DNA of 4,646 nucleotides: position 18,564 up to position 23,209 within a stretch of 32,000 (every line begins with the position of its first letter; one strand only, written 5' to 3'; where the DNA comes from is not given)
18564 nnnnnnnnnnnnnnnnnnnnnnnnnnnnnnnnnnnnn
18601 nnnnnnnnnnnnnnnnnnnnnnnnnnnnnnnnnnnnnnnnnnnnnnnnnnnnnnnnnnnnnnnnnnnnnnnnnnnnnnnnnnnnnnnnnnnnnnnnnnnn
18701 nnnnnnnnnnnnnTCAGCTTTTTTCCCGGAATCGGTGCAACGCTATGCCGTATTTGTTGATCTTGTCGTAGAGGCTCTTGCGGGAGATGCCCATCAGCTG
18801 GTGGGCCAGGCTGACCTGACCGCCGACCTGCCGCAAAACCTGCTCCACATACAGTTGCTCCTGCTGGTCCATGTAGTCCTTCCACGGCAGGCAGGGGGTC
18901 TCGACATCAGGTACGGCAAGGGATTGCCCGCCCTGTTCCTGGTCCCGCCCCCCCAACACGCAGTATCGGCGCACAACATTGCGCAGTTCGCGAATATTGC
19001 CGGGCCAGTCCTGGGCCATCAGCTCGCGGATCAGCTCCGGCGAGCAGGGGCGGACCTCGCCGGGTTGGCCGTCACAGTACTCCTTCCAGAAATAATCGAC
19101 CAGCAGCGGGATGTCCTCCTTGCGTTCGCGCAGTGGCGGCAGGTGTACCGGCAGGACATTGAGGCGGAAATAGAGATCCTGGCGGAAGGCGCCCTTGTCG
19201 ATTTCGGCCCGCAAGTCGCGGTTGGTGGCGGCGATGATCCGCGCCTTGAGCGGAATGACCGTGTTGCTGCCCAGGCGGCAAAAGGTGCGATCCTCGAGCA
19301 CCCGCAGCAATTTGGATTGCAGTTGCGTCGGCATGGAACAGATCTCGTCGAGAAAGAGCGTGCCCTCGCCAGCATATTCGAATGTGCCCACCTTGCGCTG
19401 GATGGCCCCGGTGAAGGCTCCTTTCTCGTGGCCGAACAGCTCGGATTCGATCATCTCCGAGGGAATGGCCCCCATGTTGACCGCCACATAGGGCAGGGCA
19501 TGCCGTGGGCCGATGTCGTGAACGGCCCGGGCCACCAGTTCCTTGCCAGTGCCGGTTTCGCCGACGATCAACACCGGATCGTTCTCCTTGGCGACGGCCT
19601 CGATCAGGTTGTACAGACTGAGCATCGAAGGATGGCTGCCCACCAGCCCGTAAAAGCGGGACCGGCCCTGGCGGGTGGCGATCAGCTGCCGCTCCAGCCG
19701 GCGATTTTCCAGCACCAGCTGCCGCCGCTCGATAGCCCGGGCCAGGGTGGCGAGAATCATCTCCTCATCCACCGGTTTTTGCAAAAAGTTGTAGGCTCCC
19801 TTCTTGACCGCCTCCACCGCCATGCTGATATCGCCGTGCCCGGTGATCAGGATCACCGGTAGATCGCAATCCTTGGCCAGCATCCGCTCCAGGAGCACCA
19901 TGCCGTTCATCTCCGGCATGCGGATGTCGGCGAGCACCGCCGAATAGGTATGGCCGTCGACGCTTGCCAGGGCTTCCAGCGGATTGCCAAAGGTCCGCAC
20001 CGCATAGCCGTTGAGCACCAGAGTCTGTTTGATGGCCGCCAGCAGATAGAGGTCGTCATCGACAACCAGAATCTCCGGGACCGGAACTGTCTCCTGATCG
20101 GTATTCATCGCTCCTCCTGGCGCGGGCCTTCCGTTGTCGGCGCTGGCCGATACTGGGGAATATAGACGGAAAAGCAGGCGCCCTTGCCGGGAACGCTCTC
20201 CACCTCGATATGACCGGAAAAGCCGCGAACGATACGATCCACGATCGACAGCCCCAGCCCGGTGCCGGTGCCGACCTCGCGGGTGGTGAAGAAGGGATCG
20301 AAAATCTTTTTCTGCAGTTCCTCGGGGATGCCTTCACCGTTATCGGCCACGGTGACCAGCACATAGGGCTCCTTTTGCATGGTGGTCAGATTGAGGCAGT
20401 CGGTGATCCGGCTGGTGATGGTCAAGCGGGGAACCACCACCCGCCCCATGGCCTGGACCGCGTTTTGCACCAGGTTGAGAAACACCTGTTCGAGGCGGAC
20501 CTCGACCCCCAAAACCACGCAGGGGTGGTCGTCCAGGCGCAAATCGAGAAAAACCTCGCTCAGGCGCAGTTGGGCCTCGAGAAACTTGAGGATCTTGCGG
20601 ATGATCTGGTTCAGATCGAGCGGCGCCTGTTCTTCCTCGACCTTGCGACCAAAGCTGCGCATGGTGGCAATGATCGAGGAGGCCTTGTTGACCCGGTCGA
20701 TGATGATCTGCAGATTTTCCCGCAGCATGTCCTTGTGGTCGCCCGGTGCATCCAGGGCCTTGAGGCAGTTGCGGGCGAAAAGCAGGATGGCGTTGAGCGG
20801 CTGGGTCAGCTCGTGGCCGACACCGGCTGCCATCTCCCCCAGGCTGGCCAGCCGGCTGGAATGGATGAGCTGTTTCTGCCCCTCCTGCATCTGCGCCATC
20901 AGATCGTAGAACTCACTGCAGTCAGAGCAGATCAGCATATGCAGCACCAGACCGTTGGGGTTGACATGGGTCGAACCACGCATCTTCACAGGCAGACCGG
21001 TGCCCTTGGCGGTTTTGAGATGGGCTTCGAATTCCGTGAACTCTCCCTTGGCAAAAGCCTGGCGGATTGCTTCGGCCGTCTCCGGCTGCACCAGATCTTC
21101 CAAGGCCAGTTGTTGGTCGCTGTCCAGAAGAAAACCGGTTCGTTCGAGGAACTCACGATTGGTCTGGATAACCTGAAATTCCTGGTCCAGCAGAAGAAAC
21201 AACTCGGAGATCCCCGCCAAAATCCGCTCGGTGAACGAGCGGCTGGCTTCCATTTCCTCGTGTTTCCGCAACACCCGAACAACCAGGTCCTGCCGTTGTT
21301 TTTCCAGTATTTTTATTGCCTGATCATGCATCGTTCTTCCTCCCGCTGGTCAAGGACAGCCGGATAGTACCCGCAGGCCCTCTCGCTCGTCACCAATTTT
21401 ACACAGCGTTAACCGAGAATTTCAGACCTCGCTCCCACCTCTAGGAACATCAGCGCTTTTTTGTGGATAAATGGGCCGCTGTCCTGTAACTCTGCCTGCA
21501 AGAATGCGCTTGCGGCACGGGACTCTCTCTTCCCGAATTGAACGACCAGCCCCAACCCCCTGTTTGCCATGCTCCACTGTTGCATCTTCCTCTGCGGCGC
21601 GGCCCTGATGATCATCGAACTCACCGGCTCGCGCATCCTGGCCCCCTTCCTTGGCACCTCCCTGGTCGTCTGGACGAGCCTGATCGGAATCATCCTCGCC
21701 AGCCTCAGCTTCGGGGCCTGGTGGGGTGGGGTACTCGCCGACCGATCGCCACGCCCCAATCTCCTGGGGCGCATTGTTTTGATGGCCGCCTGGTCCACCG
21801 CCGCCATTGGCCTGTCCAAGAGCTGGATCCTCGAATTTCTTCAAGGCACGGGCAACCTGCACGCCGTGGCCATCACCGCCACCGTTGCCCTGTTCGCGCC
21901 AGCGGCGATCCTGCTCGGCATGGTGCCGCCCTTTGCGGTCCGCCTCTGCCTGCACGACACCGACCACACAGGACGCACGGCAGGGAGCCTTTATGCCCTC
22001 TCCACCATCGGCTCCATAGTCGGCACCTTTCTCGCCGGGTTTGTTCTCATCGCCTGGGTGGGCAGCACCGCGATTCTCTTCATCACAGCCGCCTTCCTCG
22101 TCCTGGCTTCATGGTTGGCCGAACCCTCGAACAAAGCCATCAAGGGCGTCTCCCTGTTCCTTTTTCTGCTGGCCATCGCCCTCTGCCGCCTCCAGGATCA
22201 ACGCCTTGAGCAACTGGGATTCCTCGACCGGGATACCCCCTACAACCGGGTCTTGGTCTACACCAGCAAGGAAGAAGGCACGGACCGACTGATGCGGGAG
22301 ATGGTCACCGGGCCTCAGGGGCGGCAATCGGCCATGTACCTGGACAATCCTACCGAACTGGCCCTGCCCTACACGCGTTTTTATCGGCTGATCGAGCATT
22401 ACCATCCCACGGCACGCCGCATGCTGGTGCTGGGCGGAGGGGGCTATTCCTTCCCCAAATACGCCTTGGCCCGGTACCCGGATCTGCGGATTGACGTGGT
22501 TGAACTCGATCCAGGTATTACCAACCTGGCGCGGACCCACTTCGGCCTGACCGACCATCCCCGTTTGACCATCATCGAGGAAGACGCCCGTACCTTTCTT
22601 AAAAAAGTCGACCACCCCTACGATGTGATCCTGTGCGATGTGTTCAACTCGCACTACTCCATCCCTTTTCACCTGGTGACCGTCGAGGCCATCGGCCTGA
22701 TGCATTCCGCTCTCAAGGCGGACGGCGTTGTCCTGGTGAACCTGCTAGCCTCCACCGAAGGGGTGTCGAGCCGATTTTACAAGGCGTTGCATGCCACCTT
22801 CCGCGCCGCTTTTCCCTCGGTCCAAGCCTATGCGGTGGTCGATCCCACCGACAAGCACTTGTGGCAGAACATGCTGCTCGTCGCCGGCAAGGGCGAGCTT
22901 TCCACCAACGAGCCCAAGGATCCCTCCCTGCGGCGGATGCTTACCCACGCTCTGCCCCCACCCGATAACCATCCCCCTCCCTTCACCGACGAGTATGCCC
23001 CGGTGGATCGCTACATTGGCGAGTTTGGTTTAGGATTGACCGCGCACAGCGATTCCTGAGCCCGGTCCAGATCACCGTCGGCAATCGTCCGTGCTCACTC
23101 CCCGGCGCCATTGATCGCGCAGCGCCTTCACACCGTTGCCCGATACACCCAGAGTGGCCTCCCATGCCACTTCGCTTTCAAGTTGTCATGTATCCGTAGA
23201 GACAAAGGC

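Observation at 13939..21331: Two-tier signalling cascade: PAS-HK/NtrC pair, then a sigma-54 promoter, then an operon whose gene order spells a His-Asp-His-Asp phosphorelay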

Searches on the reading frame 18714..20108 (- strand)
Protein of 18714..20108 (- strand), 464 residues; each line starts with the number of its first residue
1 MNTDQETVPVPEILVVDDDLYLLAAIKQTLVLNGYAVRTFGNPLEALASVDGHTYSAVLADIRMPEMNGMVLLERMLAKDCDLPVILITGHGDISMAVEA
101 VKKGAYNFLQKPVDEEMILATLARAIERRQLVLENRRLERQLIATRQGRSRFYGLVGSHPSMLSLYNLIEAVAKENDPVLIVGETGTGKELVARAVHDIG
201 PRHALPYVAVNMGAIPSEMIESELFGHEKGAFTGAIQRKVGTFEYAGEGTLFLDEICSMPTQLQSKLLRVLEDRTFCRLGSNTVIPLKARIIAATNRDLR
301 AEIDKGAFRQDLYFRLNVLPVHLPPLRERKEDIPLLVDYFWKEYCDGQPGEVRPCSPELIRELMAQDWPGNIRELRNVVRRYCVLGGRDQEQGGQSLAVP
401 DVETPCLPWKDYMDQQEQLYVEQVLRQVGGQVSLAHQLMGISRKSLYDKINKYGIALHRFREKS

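Call 3: search_protein_families(library=pfam, proteins=[window:18714-20108:-], max_evalue=0.01)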
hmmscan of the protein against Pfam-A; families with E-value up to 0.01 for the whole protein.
window:18714-20108:- (464 aa): 11 families
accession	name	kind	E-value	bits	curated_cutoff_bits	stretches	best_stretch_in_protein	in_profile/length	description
PF00158.32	Sigma54_activat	-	1.7e-65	220.3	20.2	1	155-321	1-167/168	Sigma-54 interaction domain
PF00072.30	Response_reg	-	1.5e-26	93.2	30.2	1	13-122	1-110/111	Response regulator receiver domain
PF14532.12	Sigma54_activ_2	-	2e-21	77.1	25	1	156-326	1-138/138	Sigma-54 interaction domain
PF25601.1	AAA_lid_14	-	2e-18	66.4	27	1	327-386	1-60/87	AAA+ ATPase lid domain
PF07728.20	AAA_5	-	6.8e-08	33.1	22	1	178-297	1-123/139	AAA domain (dynein-related subfamily)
PF02954.25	HTH_8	-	5.4e-06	26.5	22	1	415-453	4-42/42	Bacterial regulatory protein, Fis family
PF01078.27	Mg_chelatase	-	7.2e-05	22.7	20.3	0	234-296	93-157/207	Magnesium chelatase, subunit ChlI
PF00004.35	AAA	-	0.00028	21.8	21.2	1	179-303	1-114/131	ATPase family associated with various cellular activities (AAA)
PF12775.13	AAA_7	-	0.0025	17.8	25.8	1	167-215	24-72/181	P-loop containing dynein motor region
PF20030.5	bpMoxR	-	0.0042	16.6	27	0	169-296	26-145/205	MoxR domain in the MoxR-vWA-beta-propeller ternary systems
PF00493.29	MCM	-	0.0051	16.4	23.3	1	178-298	59-174/224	MCM P-loop domain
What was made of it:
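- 18714..20108 (-): NtrC-type sigma-54 activator: REC, AAA+ and HTH_8 domains (464 aa). Pfam (call 3).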

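Call 8: search_protein_families(library=ncbifam, proteins=[window:18714-20108:-], max_evalue=0.1)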
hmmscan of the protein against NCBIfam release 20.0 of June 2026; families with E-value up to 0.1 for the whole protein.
window:18714-20108:- (464 aa): 124 families (the best 25 are shown)
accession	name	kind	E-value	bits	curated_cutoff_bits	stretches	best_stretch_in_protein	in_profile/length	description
TIGR01818.1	ntrC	equivalog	1.7e-117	393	558.6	1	13-390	1-371/463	nitrogen regulation protein NR(I)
NF008469.0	PRK11361.1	equivalog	9.6e-112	374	714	1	10-456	4-457/461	acetoacetate metabolism transcriptional regulator AtoC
TIGR02915.1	PEP_resp_reg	equivalog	3.2e-111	372.3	502.6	1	13-455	1-444/445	PEP-CTERM-box response regulator transcription factor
NF051870.1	NAssimRespRegNtrX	equivalog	2.6e-105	352.9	600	1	12-455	3-452/452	nitrogen assimilation response regulator NtrX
NF011695.0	PRK15115.1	equivalog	1.5e-99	333.8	763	1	12-461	8-444/445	two-component system response regulator GlrR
NF008176.1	PRK10923.1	equivalog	2.3e-98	329.8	620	1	13-386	6-371/469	nitrogen regulation protein NR(I)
NF041946.1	LuxO_transreg_Vib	equivalog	5.6e-98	328.7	800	1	24-386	10-366/463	quorum-sensing sigma-54 dependent transcriptional regulator LuxO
NF007689.0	PRK10365.1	equivalog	1.4e-97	327.3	760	1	12-451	7-440/441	sigma-54-dependent response regulator transcription factor ZraR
NF049963.1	RespRegFlgRCampy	domain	6.8e-93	311.8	750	1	13-454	3-428/429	fla regulon two-component system response regulator FlgR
NF041552.1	TF_PrdR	equivalog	9.4e-89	298.3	795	1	146-454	260-577/577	sigma-54 dependent transcriptional regulator PrdR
TIGR01817.1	nifA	equivalog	3.4e-88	296.7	528.85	1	135-386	177-428/534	nif-specific transcriptional activator NifA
NF050807.1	TransRegFlbDCaul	equivalog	4.3e-87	292.9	750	2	155-408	120-372/454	sigma-54-dependent transcriptional regulator FlbD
NF038308.1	RNA_repair_RtcR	equivalog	6.8e-86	289.2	650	1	96-389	125-425/530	RNA repair transcriptional activator RtcR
NF003451.0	PRK05022.1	equivalog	7.4e-84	282.3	476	1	116-405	153-442/512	nitric oxide reductase transcriptional regulator NorR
NF011958.0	PRK15429.1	equivalog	1.1e-80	272.2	830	1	128-456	357-687/692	formate hydrogenlyase transcriptional activator FlhA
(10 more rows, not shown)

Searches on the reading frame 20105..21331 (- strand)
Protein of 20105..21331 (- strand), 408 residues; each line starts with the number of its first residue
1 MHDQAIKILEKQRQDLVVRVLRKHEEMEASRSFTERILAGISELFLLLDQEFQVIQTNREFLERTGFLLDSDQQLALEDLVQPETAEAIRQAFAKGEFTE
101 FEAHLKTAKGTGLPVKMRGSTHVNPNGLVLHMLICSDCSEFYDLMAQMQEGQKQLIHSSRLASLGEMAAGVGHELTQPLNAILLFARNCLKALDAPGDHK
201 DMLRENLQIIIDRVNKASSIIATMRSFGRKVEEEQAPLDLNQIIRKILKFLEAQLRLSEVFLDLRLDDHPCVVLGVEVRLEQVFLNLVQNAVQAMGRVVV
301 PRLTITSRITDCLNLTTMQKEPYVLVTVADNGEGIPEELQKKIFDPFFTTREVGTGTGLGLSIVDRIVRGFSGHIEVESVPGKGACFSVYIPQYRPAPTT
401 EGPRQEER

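Call 3: search_protein_families(library=pfam, proteins=[window:20105-21331:-], max_evalue=0.01)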
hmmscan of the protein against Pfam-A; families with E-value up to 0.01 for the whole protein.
window:20105-21331:- (408 aa): 6 families
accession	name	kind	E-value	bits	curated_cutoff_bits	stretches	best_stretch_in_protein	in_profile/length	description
PF02518.31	HATPase_c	-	2.5e-25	89.5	26.4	1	275-393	1-109/111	Histidine kinase-, DNA gyrase B-, and HSP90-like ATPase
PF00512.31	HisKA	-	5.6e-10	39.6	26.9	1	164-230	2-63/66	His Kinase A (phospho-acceptor) domain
PF13426.13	PAS_9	-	2e-05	25.2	27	1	45-127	4-89/103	PAS domain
PF14501.12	HATPase_c_5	-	0.00059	20.1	22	1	281-379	7-90/102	GHKL domain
PF00989.32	PAS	-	0.00094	19.6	22.6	1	34-132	3-106/113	PAS fold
PF08448.16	PAS_4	-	0.0046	17.6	23.1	1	41-141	4-108/110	PAS fold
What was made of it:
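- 20105..21331 (-): Soluble PAS sensor histidine kinase (408 aa). It is translationally coupled (ATGA) to the activator gene. Pfam PAS_9/HisKA/HATPase_c (call 3).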

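Call 8: search_protein_families(library=ncbifam, proteins=[window:20105-21331:-], max_evalue=0.1)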
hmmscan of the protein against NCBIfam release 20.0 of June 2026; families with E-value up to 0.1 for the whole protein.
window:20105-21331:- (408 aa): 86 families (the best 25 are shown)
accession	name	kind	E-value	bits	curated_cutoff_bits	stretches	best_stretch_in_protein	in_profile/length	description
NF008468.0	PRK11360.1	equivalog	4e-58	197.2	646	1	26-393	262-608/616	two-component system sensor histidine kinase AtoS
NF010411.0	PRK13837.1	equivalog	8.6e-56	189.4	647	1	145-399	431-681/828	two-component system VirA-like sensor kinase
NF052574.1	HisKinEspCMyxo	equivalog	1.5e-49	168.9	1200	1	78-399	338-643/785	serine histidine kinase EspC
NF046020.1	HisKinCckABruc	equivalog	5.2e-43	147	1000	1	47-401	361-715/868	cell cycle histidine kinase CckA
NF007688.0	PRK10364.1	equivalog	1.6e-36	126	479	1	147-393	221-451/460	two-component system sensor histidine kinase ZraS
NF041777.1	sens_FixL_Rhizob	equivalog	3.2e-36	125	850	1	134-392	232-480/485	sensor protein FixL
NF052573.1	HisKinEspAMyxo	equivalog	5.4e-35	120.6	1400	1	149-391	369-609/755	serine histidine kinase EspA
NF046026.1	HisKinCckACaul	equivalog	2e-34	118.8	1000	1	55-400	209-539/678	cell cycle histidine kinase CckA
NF046044.1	PnpS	equivalog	3.3e-34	118.6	400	1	4-392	27-390/390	two-component system histidine kinase PnpS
NF038348.1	T2SS_HK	subfamily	3.4e-34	118.2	450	2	205-392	395-572/574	histidine kinase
NF047497.1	HK_LIC_12097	equivalog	6e-34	117.3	500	1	146-392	132-365/367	LIC_12097 family sensor histidine kinase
NF047466.1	hybrid_RR_LvrB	exception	1.4e-33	116.6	500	1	152-393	140-376/377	hybrid histidine kinase/response regulator LvrB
NF040750.1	tetrathio_HK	equivalog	3.2e-33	115.1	750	1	143-380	317-541/555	tetrathionate respiration histidine kinase TtrS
NF010076.0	PRK13557.1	subfamily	1.9e-30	105.8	631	1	151-394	150-395/540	histidine kinase famiy protein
NF047794.1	HisKinPtgB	equivalog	3.4e-30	104.9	1000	1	147-386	425-648/656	two-component system sensor histidine kinase PgtB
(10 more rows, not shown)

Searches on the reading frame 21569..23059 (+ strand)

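Call 3: search_protein_families(library=pfam, proteins=[window:21569-23059:+], max_evalue=0.01)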
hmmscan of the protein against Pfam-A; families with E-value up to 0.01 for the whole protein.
window:21569-23059:+ (496 aa): 1 family
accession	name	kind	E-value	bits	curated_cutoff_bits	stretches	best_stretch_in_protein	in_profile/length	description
PF01564.23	Spermine_synth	-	1.3e-09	38.3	22.9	1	278-438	15-176/186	Spermine/spermidine synthase domain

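Call 69: search_protein_families(library=ncbifam, proteins=[window:21569-23059:+], max_evalue=1e-10)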
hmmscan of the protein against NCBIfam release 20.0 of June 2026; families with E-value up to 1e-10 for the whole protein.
window:21569-23059:+ (496 aa): 4 families
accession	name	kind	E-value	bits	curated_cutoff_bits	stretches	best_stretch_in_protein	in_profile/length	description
NF037959.1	MFS_SpdSyn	subfamily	1.8e-83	280.9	40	1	11-481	2-479/480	fused MFS/spermidine synthase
NF003380.0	PRK04457.1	equivalog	2.8e-29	102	304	1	242-413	30-200/265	polyamine aminopropyltransferase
NF002956.0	PRK03612.1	equivalog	2.1e-23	82.5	472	1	2-426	22-449/522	polyamine aminopropyltransferase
NF002010.0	PRK00811.1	equivalog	6.5e-13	48.5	260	1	278-428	75-227/287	polyamine aminopropyltransferase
